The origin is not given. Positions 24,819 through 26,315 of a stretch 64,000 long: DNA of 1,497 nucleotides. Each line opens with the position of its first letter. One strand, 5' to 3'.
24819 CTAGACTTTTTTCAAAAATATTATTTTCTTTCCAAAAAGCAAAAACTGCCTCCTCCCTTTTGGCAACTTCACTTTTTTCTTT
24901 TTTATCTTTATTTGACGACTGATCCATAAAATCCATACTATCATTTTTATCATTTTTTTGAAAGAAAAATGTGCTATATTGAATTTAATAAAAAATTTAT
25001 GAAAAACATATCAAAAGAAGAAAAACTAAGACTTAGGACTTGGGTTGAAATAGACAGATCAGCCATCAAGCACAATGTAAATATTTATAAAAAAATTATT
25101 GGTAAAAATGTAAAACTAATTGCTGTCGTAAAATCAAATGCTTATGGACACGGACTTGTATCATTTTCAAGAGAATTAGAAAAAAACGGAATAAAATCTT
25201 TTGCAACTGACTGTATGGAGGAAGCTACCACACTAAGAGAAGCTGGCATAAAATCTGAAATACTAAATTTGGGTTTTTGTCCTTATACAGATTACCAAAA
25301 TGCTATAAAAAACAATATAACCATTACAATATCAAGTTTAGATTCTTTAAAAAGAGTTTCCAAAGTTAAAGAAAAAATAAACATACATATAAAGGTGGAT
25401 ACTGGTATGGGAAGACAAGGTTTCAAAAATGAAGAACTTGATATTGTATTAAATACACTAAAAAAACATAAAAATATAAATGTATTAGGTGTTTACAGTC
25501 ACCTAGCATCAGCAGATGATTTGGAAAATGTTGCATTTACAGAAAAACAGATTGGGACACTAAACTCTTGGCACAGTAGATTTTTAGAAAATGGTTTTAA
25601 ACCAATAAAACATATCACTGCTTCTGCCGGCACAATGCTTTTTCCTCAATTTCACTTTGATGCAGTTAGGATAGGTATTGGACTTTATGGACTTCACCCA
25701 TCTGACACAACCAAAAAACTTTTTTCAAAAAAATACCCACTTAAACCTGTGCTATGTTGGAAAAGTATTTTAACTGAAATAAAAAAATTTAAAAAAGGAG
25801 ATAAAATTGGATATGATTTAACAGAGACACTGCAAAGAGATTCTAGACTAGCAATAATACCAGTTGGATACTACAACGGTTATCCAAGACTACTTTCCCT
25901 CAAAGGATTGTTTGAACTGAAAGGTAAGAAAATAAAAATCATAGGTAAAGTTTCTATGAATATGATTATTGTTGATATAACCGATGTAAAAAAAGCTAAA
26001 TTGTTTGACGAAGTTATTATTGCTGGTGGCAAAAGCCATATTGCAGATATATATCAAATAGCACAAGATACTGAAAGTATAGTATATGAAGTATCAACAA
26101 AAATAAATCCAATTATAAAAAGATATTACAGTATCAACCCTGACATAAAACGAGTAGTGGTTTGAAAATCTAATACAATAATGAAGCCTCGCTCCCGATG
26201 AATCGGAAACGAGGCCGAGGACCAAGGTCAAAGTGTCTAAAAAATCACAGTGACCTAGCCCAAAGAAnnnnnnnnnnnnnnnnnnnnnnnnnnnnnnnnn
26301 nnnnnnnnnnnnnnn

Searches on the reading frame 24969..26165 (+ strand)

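Call 109: search_protein_families(library=pfam, proteins=[window:24969-26165:+], max_evalue=0.001)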
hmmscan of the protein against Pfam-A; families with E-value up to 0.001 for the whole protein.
window:24969-26165:+ (398 aa): 2 families
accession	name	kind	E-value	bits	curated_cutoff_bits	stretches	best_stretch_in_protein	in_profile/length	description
PF01168.26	Ala_racemase_N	-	2.6e-62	210.8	24.1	1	28-244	1-220/220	Alanine racemase, N-terminal domain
PF00842.27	Ala_racemase_C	-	5.3e-32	110.5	25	1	262-387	2-127/127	Alanine racemase, C-terminal domain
